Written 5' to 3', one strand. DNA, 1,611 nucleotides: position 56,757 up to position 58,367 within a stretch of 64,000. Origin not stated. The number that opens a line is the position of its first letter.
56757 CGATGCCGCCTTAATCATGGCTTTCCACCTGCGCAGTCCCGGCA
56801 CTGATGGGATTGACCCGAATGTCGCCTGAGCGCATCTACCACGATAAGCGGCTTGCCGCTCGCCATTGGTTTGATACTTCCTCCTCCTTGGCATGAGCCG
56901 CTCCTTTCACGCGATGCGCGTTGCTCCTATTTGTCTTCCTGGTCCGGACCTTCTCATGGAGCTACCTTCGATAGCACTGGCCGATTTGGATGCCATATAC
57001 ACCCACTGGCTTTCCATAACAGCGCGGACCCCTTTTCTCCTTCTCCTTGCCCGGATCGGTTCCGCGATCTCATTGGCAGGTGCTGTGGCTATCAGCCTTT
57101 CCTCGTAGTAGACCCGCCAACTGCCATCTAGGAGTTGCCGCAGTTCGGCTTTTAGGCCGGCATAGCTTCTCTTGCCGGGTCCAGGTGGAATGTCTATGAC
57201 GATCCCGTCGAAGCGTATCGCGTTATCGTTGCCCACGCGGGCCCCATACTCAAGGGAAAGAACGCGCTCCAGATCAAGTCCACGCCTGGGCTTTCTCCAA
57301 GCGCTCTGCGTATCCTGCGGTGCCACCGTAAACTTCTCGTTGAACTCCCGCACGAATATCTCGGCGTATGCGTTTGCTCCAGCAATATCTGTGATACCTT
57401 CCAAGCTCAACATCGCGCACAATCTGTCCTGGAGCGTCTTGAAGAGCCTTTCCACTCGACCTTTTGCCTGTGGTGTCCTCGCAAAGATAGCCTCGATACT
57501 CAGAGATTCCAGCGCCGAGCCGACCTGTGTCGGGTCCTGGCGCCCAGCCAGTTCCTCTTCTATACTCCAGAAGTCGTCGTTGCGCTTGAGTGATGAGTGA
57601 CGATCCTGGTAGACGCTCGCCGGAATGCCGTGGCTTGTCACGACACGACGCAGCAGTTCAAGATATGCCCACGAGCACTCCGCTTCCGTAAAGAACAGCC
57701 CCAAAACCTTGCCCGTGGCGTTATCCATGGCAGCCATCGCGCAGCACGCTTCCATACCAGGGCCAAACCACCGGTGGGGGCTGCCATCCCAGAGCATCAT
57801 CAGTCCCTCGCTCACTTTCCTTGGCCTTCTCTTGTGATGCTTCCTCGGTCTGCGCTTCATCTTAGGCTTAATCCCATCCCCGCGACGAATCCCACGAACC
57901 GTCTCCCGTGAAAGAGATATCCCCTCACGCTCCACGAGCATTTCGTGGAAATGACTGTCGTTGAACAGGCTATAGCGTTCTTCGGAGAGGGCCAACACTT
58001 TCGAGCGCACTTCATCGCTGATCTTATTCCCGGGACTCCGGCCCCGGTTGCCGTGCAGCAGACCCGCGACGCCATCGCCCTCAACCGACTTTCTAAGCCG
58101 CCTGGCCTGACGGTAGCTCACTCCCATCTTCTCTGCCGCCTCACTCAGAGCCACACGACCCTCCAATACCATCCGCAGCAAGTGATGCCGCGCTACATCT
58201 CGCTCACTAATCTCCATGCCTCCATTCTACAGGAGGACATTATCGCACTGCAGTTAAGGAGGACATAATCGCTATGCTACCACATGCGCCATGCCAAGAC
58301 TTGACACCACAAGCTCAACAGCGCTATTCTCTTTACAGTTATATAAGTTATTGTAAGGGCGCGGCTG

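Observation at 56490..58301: Second IS with 42-bp inverted repeats carrying duplicated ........(C/T)T motifs and unusual 20-bp flanking direct repeats; inserted at the head of a sugar ABC operon that lacks an ATPase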

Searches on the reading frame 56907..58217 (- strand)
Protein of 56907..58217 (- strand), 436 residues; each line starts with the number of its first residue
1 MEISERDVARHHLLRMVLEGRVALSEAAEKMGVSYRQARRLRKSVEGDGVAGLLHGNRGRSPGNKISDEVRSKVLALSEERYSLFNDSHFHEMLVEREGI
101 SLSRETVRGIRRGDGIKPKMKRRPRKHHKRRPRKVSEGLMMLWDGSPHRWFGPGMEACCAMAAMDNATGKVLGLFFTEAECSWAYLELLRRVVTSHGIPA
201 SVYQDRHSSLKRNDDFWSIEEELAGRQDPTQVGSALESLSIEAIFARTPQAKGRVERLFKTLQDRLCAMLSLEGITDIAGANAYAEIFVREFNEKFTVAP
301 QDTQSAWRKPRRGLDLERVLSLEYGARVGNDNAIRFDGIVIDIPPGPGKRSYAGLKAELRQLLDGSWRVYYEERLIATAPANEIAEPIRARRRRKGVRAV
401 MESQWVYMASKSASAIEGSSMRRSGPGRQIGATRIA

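Call 4: search_protein_families(library=pfam, proteins=[window:56907-58217:-], max_evalue=0.01)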
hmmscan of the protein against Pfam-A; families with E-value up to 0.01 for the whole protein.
window:56907-58217:- (436 aa): 4 families
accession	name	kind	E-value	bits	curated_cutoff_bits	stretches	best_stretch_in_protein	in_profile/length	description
PF13551.12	HTH_29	-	2.3e-11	44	28.1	1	10-71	1-63/64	Winged helix-turn helix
PF13518.12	HTH_28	-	9.2e-07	29.3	25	1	13-60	5-51/52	Helix-turn-helix domain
PF13384.12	HTH_23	-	2.3e-06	27.7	24.6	1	6-54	3-50/50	Homeodomain-like domain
PF13565.12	HTH_32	-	7.1e-06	26.9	33.7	1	38-108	2-70/73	Homeodomain-like domain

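Call 5: search_protein_families(library=ncbifam, proteins=[window:56907-58217:-], max_evalue=0.01)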
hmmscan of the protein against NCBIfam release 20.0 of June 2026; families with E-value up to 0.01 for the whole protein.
window:56907-58217:- (436 aa): 5 families
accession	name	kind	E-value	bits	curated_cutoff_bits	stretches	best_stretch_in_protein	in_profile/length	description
NF033594.2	transpos_ISNCY_2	equivalog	1e-104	350.6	250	1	14-374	3-360/368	ISNCY family transposase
NF033577.2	transpos_IS481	equivalog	5.7e-21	75.3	224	1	10-294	2-268/284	IS481 family transposase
NF033545.0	transpos_IS630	equivalog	1.8e-08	34.2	100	1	23-135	14-127/299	IS630 family transposase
NF033516.0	transpos_IS3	equivalog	9.3e-05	21.8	160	0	65-134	130-200/369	IS3 family transposase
NF033546.1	transpos_IS21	equivalog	0.0033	17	160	0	246-296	221-270/294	IS21 family transposase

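Call 8: search_dna_similar(query=window:56907-58217:-, collection=plasmids, mode=protein, max_rows=25)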
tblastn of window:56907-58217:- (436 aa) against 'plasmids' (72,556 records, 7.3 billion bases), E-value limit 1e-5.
The search stops at 5000 records and this limit was reached: more records match than are counted here, and every count below describes the 5000 best-scoring records only.
Records with a match: at least 5000; places in all: 7615; records where one place covers at least 80% of the query: 3608.
Best place of each record, by identity: <60% 5000.
By first word of the organism name: Klebsiella 2193; Escherichia 671; Enterobacter 474; Acinetobacter 260; Rhizobium 230; Salmonella 168; Citrobacter 148; Sinorhizobium 115; Ralstonia 94; Raoultella 59; and 99 more.
By predicted mobility (MOB-suite, as given by PLSDB): conjugative 3413; non-mobilizable 1041; mobilizable 546.
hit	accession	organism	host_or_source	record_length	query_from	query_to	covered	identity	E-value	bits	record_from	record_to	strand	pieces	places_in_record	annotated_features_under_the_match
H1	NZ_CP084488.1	Ensifer adhaerens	cellculture,soil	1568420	3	429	98%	32.1%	2e-47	181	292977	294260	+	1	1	none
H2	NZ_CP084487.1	Ensifer adhaerens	cellculture,soil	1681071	3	429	98%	32.1%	2e-47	181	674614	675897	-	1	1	none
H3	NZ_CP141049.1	Microvirga lotononidis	-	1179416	1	372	85%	36.6%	8e-54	200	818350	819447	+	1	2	none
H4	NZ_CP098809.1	Ensifer adhaerens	whole organism,soil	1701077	3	429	98%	31.9%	1e-46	180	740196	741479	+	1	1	none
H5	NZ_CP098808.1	Ensifer adhaerens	whole organism,soil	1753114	3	429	98%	31.9%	1e-46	180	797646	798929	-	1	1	none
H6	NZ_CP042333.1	Bosea sp. F3-2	soybean,soil sample,rhizosphere soil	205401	1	372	85%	36.5%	6e-52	195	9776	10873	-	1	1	ISNCY family transposase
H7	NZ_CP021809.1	Sinorhizobium meliloti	Medicago sativa,Single Cell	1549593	1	369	85%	36.6%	1e-56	209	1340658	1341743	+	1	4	none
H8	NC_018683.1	Sinorhizobium meliloti Rm41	-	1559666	1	369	85%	36.6%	1e-56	209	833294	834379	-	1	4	none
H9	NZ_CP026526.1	Sinorhizobium meliloti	Medicago sativa L. subsp. ambigua,Cell ...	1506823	1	369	85%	36.6%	2e-56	208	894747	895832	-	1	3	none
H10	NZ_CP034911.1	Sinorhizobium alkalisoli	single cell,root nodule of Sesbania ...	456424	1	383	88%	35.2%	9e-53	197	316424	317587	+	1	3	ISNCY family transposase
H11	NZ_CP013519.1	Rhizobium sp. N113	Phaseolus vulgaris,Whole ...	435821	1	434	100%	31.0%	7e-32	164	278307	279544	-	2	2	none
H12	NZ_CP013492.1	Rhizobium sp. N6212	Phaseolus vulgaris,Whole ...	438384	1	434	100%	31.0%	7e-32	164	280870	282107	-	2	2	none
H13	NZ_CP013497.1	Rhizobium sp. N621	Phaseolus vulgaris,Whole ...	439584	1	434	100%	31.0%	7e-32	164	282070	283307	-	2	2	none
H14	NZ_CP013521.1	Rhizobium sp. N113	Phaseolus vulgaris,Whole ...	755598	1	434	100%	31.0%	7e-32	164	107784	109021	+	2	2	none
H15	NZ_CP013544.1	Rhizobium phaseoli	Phaseolus vulgaris,Whole ...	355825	1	429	98%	31.1%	1e-31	163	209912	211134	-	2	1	none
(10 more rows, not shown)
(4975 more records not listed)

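Call 12: find_encoding_contigs(protein=window:56907-58217:-, flank=3000, max_places=10)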
Protein window:56907-58217:- (436 aa): no gene with exactly this product is on record in the collection.

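Call 16: find_homologous_proteins(query=window:56907-58217:-, max_evalue=1e-20)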
Query window:56907-58217:- (436 aa): 5510 proteins with E <= 1e-20 among 8000 candidates; the best 120 are listed.
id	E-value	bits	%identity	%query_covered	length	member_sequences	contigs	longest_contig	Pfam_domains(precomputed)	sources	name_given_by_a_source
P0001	9.6e-241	817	83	100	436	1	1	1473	PF13384.13,PF13551.13,PF13518.13,PF13565.13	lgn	-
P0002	4.2e-240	815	86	97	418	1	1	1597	PF13551.13,PF13518.13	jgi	jgi:transposase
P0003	9.0e-239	810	83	100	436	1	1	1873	PF13384.13,PF13551.13,PF13518.13,PF13565.13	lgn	-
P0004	2.0e-237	806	81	100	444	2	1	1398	PF13384.13,PF13551.13,PF13518.13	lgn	-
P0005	5.6e-237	805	81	100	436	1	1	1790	PF13384.13,PF13551.13,PF13518.13,PF13565.13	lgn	-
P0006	3.9e-236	802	80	100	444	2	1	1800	PF13384.13,PF13551.13,PF13518.13,PF13565.13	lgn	-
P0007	7.9e-235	797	81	100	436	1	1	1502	PF13551.13,PF13518.13,PF13565.13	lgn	-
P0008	2.2e-232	789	81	100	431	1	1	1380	PF13384.13,PF13551.13,PF13518.13,PF13565.13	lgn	-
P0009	5.3e-232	788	81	100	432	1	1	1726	PF13384.13,PF13551.13,PF13518.13,PF13565.13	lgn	-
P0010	3.6e-231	785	80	100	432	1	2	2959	PF13384.13,PF13551.13,PF13518.13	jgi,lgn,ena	-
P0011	3.8e-231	785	78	100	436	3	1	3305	PF13384.13,PF13551.13,PF13518.13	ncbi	-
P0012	4.2e-230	782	79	100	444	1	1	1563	PF13384.13,PF13551.13,PF13518.13,PF13565.13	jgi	jgi:transposase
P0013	1.8e-229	780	80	100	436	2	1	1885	PF13551.13,PF13518.13,PF13565.13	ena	-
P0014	1.9e-228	776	78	100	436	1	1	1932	PF13551.13,PF13518.13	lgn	-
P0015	2.2e-228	776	80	100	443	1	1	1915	PF13384.13,PF13551.13,PF13518.13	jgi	jgi:transposase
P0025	7.2e-215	732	98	76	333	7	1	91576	PF13551.13,PF13565.13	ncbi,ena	-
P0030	1.3e-211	721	77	97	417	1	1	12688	PF13551.13,PF13518.13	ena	-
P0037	3.0e-194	664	69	100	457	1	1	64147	PF13384.13,PF13551.13,PF13518.13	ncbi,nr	ncbi:MAG: ISNCY family transposase, partial [Armatimonadota bacterium]|nr:ISNCY family transposase [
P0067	2.9e-182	624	64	100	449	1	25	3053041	PF13384.13,PF13551.13,PF13518.13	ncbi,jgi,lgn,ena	ncbi:MAG: ISNCY family transposase [Armatimonadota bacterium]|jgi:transposase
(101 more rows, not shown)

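Call 17: find_encoding_contigs(protein=P0025, flank=4000, max_places=10)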
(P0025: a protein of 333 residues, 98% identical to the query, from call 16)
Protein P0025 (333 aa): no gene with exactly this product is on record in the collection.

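Call 18: find_encoding_contigs(protein=P0067, flank=1500, max_places=10)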
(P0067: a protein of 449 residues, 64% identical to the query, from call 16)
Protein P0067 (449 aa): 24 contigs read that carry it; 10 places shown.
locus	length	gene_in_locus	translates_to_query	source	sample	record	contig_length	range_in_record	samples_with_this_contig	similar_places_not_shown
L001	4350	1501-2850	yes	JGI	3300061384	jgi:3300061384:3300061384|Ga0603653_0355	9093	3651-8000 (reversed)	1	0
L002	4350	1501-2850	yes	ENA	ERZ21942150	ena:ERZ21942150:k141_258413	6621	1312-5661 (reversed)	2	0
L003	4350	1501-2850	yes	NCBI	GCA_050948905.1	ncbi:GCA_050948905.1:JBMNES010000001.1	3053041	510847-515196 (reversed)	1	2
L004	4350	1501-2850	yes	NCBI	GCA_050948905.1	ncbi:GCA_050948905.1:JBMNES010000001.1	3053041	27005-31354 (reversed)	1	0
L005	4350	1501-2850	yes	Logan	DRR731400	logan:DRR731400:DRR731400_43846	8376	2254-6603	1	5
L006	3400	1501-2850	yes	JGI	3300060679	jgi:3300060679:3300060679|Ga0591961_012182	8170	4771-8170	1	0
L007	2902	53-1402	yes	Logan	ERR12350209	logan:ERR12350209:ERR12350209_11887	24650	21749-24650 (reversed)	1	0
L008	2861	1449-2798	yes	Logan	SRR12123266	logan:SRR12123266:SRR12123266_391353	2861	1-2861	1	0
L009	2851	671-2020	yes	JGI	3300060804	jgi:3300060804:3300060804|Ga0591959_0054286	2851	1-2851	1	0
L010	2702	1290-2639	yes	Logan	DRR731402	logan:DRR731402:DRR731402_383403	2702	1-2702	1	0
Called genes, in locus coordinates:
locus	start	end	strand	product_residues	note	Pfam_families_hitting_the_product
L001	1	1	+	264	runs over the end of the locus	-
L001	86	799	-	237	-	PF00589:Phage_integrase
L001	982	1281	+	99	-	-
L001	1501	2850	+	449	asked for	PF13384:HTH_23 (weak), PF13518:HTH_28 (weak), PF13551:HTH_29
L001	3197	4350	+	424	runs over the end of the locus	-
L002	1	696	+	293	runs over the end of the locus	PF01040:UbiA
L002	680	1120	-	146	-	PF00258:Flavodoxin_1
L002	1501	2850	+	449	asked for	PF13384:HTH_23 (weak), PF13518:HTH_28 (weak), PF13551:HTH_29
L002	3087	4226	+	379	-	PF00872:Transposase_mut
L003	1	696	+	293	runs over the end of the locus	PF01040:UbiA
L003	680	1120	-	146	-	PF00258:Flavodoxin_1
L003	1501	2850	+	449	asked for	PF13384:HTH_23 (weak), PF13518:HTH_28 (weak), PF13551:HTH_29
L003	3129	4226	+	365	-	PF00872:Transposase_mut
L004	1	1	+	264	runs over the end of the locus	-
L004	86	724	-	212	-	PF00589:Phage_integrase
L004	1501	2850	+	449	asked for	PF13384:HTH_23 (weak), PF13518:HTH_28 (weak), PF13551:HTH_29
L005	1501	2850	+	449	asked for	PF13384:HTH_23 (weak), PF13518:HTH_28 (weak), PF13551:HTH_29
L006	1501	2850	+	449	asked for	PF13384:HTH_23 (weak), PF13518:HTH_28 (weak), PF13551:HTH_29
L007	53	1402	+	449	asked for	PF13384:HTH_23 (weak), PF13518:HTH_28 (weak), PF13551:HTH_29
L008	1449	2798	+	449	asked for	PF13384:HTH_23 (weak), PF13518:HTH_28 (weak), PF13551:HTH_29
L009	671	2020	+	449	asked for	PF13384:HTH_23 (weak), PF13518:HTH_28 (weak), PF13551:HTH_29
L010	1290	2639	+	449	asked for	PF13384:HTH_23 (weak), PF13518:HTH_28 (weak), PF13551:HTH_29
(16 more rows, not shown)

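Call 21: find_related_loci(query=window:56907-58217:-, collection=genome_contigs, flank=2500)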
Query window:56907-58217:- (436 aa) in genome_contigs; peptide patterns used: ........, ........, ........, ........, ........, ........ (x = any residue, [..] = any of these).
543 stretches matched a pattern; 11 encode a relative of the query (tblastn E <= 1e-3); 11 distinct loci.
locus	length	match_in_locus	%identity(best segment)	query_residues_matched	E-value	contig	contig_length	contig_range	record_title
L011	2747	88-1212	32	1-376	8e-41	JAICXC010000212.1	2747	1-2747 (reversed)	MAG: Bryobacteraceae bacterium isolate LS_FP_2_bin.90 k141_527678_length_2747_cov_24.5272, whole genome shotgun sequence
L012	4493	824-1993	32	1-391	5e-39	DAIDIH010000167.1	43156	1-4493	MAG TPA_asm: Bryobacterales bacterium isolate clean357 k141_1498232, whole genome shotgun sequence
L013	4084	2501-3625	32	1-376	3e-37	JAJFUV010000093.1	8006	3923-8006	MAG: Acidobacteriales bacterium isolate bin.513 k141_1225697, whole genome shotgun sequence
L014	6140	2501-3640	29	22-399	4e-32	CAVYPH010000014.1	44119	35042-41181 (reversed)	MAG: Bryobacteraceae bacterium isolate MFD05513.bin.2.143 genome assembly, contig: contig_83295, whole genome shotgun se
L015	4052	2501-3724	32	1-406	4e-40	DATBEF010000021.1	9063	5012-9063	MAG TPA_asm: Bryobacteraceae bacterium isolate SMAG_U5830 k141_4136841, whole genome shotgun sequence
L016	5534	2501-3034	33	230-406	4e-15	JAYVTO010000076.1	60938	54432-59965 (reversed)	MAG: Acidobacteriaceae bacterium isolate GL74_UP_concoct_21 GL74_UP_concoct_21_75, whole genome shotgun sequence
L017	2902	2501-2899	35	1-134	2e-14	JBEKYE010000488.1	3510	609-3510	MAG: Bryobacteraceae bacterium isolate SPRUCE 668 SPRUCE_668_488, whole genome shotgun sequence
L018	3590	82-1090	34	1-338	1e-23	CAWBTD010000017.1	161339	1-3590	MAG: Bryobacterales bacterium isolate MFD04580.bin.2.7 genome assembly, contig: contig_65262, whole genome shotgun seque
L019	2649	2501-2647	47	12-60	2e-6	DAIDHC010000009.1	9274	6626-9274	MAG TPA_asm: Bryobacterales bacterium isolate clean337 k141_887829, whole genome shotgun sequence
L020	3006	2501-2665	40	26-80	1e-5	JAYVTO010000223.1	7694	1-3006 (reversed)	MAG: Acidobacteriaceae bacterium isolate GL74_UP_concoct_21 GL74_UP_concoct_21_222, whole genome shotgun sequence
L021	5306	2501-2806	31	3-101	1e-5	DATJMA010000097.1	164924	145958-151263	MAG TPA_asm: Bryobacteraceae bacterium isolate SMAG_U14823 k141_3687957, whole genome shotgun sequence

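Call 23: find_encoding_contigs(protein=P0030, flank=2000, max_places=6)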
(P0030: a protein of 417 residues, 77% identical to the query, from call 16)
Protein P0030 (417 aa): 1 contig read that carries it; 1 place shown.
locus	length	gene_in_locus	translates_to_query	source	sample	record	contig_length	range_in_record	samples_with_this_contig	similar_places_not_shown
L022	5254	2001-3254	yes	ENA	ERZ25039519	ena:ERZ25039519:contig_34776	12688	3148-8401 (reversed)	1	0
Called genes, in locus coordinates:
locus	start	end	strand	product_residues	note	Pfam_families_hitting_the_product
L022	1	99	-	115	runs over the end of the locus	PF13744:HTH_37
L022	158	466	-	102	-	PF05973:Gp49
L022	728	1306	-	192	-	-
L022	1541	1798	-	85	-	-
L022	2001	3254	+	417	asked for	PF13518:HTH_28 (faint), PF13551:HTH_29 (faint)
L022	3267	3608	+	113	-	-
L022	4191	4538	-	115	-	-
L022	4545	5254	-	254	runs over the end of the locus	PF01695:IstB_IS21, PF00308:Bac_DnaA (weak)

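Call 24: find_encoding_contigs(protein=P0037, flank=2000, max_places=6)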
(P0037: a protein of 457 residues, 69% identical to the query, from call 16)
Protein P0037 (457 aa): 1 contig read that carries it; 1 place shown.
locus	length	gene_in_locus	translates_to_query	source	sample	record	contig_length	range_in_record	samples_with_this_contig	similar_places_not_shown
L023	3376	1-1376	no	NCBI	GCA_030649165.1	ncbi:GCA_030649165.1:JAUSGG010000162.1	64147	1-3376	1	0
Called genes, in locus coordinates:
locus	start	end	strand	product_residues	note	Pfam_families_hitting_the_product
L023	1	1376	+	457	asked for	PF13384:HTH_23 (weak), PF13518:HTH_28 (faint), PF13551:HTH_29 (weak)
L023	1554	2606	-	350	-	PF01641:SelR, PF01625:PMSR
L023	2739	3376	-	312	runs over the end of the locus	PF03486:HI0933_like (faint), PF07992:Pyr_redox_2, PF00890:FAD_binding_2, PF01134:GIDA (faint), PF01266:DAO (faint), PF12831:FAD_oxidored, PF13738:Pyr_redox_3, PF00070:Pyr_redox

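Call 27: find_related_loci(query=window:56907-58217:-, collection=metagenome_contigs, flank=1500)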
Query window:56907-58217:- (436 aa) in metagenome_contigs; peptide patterns used: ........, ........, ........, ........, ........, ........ (x = any residue, [..] = any of these).
600 stretches matched a pattern (row limit reached: there are more); 59 encode a relative of the query (tblastn E <= 1e-3); 59 distinct loci.
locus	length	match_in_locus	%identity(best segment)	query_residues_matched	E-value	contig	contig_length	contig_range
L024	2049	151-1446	74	1-436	0e+0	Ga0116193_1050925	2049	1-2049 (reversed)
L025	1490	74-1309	56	1-410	3e-167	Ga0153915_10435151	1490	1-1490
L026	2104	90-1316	51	3-410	6e-146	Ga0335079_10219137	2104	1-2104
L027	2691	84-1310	51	3-410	9e-142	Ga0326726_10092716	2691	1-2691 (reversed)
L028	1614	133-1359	54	3-410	1e-139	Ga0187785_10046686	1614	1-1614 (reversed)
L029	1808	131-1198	32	4-365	3e-43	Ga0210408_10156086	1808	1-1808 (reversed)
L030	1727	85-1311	33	1-406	2e-43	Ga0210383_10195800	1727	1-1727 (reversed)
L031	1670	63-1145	32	5-371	1e-42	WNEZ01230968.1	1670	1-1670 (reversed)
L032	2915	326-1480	31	5-397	7e-42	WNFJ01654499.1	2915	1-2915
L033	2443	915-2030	32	5-382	9e-42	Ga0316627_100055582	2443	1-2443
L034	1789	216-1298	33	5-371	3e-42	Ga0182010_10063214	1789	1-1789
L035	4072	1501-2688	31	1-389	8e-41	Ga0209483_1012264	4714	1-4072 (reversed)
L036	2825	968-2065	31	5-376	1e-40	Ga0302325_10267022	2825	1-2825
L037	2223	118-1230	33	1-376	2e-40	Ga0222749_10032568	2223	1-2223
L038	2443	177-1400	31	1-406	4e-40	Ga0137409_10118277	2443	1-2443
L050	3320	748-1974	30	1-407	3e-37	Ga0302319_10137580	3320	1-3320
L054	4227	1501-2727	30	1-407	3e-37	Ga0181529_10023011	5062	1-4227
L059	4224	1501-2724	30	1-406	2e-35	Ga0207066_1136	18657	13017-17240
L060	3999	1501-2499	33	1-338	6e-35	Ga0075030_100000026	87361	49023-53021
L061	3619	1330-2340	32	1-338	4e-35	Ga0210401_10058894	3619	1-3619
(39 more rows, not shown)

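Call 64: find_encoding_contigs(protein=P0121, flank=3000, max_places=10)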
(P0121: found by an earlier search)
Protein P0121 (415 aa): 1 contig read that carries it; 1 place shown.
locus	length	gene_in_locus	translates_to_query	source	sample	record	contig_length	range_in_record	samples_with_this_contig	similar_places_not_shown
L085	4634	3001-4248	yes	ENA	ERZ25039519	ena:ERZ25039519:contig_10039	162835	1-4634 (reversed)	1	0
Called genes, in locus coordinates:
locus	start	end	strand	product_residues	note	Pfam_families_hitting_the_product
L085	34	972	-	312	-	PF00294:PfkB, PF25270:Khk (faint), PF01256:Carb_kinase (weak), PF08543:Phos_pyr_kin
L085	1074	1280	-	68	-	PF01116:F_bP_aldolase (weak)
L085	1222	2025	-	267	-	PF01116:F_bP_aldolase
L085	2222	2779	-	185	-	PF02482:Ribosomal_S30AE, PF16321:Ribosom_S30AE_C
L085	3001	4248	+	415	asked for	PF13551:HTH_29, PF13565:HTH_32 (weak)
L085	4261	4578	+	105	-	-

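Call 65: find_encoding_contigs(protein=P0127, flank=8000, max_places=6)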
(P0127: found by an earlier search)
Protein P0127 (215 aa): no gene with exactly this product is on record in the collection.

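Call 70: search_dna_similar(query=window:56907-58217:-, collection=plasmids, mode=protein, max_rows=30, rows=spread, max_evalue=1e-20)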
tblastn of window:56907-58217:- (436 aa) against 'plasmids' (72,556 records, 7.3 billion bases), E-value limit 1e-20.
Records with a match: 4934; places in all: 7292; records where one place covers at least 80% of the query: 3596.
Best place of each record, by identity: <60% 4934.
By first word of the organism name: Klebsiella 2188; Escherichia 664; Enterobacter 472; Acinetobacter 256; Rhizobium 226; Salmonella 166; Citrobacter 148; Sinorhizobium 109; Ralstonia 90; Raoultella 58; and 94 more.
By predicted mobility (MOB-suite, as given by PLSDB): conjugative 3386; non-mobilizable 1014; mobilizable 534.
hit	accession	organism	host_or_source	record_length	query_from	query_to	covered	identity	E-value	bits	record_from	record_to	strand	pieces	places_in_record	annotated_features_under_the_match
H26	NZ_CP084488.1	Ensifer adhaerens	cellculture,soil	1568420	3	429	98%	32.1%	2e-47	181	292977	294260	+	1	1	none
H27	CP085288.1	Acinetobacter haemolyticus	single cell,water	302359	1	385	88%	31.4%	5e-47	181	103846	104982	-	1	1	ISNCY family transposase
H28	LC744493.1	Escherichia coli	-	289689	1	385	88%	31.1%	7e-44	171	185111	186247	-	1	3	transposase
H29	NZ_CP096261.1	Klebsiella pneumoniae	Homo sapiens,urine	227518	3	385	88%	31.2%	5e-45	174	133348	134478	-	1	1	ISNCY family transposase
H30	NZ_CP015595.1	Acinetobacter sp. NCu2D-2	Mus musculus,cell culture,tracheal swab ...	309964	1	386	89%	30.7%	5e-45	175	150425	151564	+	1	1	none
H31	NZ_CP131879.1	Acinetobacter nosocomialis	Homo sapiens,culture,respiratory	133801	1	386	89%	30.4%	2e-47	182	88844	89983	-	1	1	ISNCY family transposase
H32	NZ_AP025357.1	Sphingobium sp. TA15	-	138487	1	373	86%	31.1%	4e-41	163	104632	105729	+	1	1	ISNCY family transposase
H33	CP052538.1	Klebsiella pneumoniae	Homo sapiens,blood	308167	3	374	85%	30.9%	5e-44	172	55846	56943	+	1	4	ISNCY family transposase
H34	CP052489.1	Klebsiella pneumoniae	Homo sapiens,blood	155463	3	374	85%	30.9%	7e-44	171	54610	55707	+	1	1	ISNCY family transposase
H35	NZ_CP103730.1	Klebsiella pneumoniae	Homo sapiens,blood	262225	3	374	85%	30.9%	7e-44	171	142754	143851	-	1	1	ISNCY family transposase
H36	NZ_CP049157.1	Caballeronia sp. SBC1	whole organism,soil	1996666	1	365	84%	31.5%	2e-42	167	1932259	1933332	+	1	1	none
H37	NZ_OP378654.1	Klebsiella pneumoniae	-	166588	3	371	85%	31.0%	4e-44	172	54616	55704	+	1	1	ISNCY family transposase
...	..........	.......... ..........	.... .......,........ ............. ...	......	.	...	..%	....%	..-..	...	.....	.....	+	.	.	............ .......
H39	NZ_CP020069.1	Klebsiella pneumoniae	-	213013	3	371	85%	31.0%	4e-44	172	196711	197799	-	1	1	ISNCY family transposase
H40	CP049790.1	Ralstonia solanacearum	whole organism,isolated from the ...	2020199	1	366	84%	31.1%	5e-38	154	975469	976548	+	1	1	ISNCY family transposase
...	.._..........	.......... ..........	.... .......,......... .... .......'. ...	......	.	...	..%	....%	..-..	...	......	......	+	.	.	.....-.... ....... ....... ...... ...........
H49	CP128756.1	Klebsiella pneumoniae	Homo sapiens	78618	1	306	70%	35.9%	5e-48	184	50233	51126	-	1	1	IS1202-like element ISEsa1 family transposase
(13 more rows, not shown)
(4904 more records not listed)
